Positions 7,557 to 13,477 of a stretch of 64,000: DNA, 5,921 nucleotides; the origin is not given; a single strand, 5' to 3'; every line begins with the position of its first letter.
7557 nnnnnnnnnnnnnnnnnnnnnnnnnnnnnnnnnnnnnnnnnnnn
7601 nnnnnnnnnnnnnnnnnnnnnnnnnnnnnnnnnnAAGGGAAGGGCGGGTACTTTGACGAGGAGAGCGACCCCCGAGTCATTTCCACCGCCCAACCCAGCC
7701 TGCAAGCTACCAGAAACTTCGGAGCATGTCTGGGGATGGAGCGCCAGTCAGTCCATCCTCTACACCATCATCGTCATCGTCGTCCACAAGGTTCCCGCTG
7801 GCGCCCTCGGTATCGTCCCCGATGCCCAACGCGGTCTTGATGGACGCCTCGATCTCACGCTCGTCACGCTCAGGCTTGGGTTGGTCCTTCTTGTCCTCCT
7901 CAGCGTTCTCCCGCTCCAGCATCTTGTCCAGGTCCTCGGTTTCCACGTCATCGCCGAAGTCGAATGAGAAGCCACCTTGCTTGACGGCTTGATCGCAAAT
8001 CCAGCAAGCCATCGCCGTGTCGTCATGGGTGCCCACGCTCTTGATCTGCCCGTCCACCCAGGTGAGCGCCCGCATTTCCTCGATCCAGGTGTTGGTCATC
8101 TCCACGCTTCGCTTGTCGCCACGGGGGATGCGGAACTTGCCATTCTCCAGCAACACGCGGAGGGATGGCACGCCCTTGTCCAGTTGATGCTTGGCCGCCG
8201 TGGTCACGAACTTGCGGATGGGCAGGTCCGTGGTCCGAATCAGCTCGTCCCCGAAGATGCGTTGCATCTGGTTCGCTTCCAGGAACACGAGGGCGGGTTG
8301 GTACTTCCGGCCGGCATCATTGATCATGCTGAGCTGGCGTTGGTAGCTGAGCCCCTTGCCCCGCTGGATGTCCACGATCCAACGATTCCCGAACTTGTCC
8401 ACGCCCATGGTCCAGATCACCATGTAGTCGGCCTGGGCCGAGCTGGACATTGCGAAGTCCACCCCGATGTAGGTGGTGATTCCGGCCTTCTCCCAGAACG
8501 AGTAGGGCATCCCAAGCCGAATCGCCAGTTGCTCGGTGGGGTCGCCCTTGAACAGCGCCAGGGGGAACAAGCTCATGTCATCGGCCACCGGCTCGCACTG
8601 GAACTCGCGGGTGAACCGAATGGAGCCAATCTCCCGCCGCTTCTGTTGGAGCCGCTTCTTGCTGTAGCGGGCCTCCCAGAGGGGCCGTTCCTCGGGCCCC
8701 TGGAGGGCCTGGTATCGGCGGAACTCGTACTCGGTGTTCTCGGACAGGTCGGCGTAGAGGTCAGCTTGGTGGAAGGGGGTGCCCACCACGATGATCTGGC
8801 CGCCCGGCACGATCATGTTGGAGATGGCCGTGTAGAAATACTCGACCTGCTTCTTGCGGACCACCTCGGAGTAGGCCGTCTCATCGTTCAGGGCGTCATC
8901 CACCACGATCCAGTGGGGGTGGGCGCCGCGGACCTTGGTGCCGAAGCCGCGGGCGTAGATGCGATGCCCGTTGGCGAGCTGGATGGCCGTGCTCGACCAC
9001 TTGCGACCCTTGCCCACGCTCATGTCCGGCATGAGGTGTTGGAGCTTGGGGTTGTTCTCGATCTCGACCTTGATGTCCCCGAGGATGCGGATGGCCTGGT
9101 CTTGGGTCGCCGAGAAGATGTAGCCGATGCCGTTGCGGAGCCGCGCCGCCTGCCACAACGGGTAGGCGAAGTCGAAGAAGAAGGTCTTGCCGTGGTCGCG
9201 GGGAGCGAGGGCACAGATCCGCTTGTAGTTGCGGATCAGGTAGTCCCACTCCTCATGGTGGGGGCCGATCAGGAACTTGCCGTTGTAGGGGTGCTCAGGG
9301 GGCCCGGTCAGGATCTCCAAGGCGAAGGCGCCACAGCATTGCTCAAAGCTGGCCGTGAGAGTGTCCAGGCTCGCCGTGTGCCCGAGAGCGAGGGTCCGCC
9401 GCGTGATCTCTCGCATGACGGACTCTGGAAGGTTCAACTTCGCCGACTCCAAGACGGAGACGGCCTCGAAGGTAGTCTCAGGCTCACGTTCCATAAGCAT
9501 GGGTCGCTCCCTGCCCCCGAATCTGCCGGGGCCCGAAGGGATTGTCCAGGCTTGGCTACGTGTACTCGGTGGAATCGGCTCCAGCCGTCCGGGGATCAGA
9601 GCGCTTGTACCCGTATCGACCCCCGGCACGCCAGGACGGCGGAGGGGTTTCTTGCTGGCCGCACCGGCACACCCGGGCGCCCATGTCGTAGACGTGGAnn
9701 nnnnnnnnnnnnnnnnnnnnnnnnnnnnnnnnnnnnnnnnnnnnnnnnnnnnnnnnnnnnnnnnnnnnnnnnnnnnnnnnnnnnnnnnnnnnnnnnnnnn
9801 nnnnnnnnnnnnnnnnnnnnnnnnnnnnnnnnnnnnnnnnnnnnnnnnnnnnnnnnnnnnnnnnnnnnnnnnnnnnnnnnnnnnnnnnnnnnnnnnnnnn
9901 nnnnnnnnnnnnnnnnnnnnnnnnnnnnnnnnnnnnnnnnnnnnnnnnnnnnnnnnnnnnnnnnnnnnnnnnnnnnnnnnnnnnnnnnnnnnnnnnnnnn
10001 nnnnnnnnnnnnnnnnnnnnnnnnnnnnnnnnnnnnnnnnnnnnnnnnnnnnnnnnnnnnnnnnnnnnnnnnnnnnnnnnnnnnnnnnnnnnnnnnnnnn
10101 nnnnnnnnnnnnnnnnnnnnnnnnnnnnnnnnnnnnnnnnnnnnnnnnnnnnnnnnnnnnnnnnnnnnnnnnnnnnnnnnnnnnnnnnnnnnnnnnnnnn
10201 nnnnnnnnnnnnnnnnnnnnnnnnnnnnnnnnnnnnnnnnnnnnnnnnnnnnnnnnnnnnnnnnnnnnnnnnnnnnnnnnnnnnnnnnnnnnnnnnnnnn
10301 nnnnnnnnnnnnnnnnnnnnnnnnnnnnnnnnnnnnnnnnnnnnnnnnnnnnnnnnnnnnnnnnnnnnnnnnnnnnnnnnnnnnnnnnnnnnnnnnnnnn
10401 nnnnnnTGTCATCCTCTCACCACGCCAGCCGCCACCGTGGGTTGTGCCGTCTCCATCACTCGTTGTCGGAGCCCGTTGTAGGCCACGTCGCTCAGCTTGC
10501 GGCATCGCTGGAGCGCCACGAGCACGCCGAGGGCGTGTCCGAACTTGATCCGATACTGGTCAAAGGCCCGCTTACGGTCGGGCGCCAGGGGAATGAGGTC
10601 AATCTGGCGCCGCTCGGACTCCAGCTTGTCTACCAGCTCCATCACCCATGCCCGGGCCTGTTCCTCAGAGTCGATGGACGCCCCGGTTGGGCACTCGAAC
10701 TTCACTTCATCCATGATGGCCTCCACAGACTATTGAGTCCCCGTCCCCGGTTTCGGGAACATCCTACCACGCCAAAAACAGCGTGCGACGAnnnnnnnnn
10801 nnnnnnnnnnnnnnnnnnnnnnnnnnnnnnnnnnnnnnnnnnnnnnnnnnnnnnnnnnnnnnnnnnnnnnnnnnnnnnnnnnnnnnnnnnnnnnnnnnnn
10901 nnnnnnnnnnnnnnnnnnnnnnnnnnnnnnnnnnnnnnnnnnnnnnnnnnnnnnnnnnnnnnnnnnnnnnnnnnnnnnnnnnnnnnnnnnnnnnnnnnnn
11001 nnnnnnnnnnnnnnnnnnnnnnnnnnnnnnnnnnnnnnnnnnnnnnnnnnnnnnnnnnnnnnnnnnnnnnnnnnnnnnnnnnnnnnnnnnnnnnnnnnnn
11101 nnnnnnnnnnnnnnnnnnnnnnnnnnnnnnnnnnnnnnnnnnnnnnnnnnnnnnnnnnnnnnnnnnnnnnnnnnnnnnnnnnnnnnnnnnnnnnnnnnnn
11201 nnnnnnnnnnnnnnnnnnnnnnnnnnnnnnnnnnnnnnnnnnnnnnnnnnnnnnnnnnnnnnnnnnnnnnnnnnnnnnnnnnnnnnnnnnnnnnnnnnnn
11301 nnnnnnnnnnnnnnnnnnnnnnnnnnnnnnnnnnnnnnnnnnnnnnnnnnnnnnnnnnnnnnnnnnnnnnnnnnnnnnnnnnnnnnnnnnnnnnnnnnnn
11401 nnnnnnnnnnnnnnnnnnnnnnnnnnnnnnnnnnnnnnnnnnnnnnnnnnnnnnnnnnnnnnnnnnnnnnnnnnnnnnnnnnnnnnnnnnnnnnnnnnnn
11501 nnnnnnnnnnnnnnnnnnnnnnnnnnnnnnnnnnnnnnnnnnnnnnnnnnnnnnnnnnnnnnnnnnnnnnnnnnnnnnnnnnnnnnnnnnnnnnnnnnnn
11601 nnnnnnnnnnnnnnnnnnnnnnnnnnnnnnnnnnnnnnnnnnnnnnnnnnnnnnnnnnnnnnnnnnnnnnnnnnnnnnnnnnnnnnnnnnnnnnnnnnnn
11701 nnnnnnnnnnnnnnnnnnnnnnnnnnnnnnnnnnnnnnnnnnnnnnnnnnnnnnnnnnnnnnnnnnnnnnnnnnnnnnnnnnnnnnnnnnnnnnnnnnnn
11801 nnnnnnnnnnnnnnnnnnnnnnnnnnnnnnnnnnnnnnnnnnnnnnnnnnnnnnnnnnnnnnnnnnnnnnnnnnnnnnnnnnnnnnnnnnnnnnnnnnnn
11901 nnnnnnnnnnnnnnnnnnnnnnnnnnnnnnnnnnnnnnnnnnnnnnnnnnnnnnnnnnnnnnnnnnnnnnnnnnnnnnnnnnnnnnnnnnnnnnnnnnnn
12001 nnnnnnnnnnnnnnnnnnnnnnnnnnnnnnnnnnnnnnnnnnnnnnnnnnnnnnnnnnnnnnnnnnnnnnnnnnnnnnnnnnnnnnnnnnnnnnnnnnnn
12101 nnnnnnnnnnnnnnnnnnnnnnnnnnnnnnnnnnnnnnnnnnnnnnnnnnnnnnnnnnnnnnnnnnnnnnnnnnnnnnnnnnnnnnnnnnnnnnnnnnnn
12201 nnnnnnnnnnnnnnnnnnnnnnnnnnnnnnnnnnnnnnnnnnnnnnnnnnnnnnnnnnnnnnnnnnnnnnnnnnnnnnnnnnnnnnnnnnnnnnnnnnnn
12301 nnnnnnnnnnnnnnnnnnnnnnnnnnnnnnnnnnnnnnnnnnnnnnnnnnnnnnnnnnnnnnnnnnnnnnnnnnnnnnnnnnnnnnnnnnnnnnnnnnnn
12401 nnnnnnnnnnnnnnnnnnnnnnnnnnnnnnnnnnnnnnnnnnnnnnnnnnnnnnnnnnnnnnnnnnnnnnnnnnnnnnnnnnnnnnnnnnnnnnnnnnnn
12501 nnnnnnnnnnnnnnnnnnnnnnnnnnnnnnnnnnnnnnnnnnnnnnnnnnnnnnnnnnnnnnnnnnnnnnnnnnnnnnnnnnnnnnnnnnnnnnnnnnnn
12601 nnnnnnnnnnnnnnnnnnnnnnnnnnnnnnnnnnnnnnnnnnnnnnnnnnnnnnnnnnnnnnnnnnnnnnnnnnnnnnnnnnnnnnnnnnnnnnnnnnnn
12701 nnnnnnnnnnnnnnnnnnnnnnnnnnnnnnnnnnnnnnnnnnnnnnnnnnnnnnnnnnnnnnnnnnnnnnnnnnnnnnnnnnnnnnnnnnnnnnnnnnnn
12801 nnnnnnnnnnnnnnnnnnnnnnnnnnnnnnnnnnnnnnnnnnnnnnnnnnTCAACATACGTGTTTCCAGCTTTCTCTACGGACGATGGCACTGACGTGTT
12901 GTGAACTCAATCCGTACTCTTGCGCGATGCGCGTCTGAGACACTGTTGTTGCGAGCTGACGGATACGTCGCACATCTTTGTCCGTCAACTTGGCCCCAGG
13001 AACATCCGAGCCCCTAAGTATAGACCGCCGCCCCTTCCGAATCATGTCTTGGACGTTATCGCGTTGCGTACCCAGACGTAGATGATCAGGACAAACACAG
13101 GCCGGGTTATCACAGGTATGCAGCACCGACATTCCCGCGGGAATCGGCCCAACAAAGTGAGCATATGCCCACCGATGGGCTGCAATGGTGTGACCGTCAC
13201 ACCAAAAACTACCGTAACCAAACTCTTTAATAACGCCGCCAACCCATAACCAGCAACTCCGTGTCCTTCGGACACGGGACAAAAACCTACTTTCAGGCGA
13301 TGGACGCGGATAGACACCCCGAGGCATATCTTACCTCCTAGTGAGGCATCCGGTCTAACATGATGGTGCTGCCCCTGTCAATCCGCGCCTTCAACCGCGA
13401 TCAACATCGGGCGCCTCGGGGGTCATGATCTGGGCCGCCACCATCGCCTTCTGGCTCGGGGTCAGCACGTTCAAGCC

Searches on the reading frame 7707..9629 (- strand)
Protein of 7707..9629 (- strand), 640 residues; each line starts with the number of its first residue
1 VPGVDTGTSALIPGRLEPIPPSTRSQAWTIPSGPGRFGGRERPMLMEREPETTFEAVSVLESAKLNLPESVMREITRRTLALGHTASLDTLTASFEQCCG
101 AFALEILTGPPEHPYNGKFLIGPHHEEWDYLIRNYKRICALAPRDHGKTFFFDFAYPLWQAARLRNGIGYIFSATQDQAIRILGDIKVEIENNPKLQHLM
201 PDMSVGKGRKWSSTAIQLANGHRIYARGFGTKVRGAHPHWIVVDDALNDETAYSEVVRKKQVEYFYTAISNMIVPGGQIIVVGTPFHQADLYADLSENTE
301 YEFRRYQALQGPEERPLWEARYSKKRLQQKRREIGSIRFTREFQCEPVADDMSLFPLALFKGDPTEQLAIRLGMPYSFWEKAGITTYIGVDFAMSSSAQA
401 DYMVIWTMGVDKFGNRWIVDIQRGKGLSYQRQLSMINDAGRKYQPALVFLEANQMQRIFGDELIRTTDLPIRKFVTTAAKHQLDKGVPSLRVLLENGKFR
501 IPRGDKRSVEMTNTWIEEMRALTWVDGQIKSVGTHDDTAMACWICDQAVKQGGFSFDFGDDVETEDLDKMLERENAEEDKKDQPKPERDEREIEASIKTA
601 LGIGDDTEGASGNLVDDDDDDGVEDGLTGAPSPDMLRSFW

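Call 19: search_protein_families(library=phrogs, proteins=[window:7707-9629:-], max_evalue=0.001)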
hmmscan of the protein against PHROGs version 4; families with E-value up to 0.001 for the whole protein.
window:7707-9629:- (640 aa): 8 families
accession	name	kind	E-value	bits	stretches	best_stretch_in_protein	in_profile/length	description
phrog_38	-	head and packaging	1.6e-71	243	1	92-561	270-715/760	terminase large subunit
phrog_31692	-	head and packaging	6.5e-26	92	1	321-543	75-298/328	terminase large subunit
phrog_2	-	head and packaging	9.5e-23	81.8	1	119-544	262-586/807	terminase large subunit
phrog_28155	-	head and packaging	2.2e-21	77.8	2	121-280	45-198/260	terminase large subunit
phrog_4758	-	head and packaging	1.8e-13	51.4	1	135-308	57-230/243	terminase large subunit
phrog_20726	-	unknown function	2.1e-07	31.8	1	385-463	2-82/199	-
phrog_5573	-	head and packaging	1.7e-05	25.4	1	302-455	13-150/250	terminase large subunit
phrog_5909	-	head and packaging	0.00012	22.3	1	324-444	45-164/285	terminase large subunit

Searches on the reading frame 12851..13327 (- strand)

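Call 33: search_protein_families(library=pfam, proteins=[window:12851-13327:-], max_evalue=0.01)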
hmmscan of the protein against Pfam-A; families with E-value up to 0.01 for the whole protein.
window:12851-13327:- (158 aa): 2 families
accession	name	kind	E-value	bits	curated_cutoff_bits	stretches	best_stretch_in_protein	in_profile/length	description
PF13392.12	HNH_3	-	2.1e-14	53.3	24.8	1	49-92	2-45/46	HNH endonuclease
PF05551.17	zf-His_Me_endon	-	0.00021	21.9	27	1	65-91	64-90/131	Zinc-binding loop region of homing endonuclease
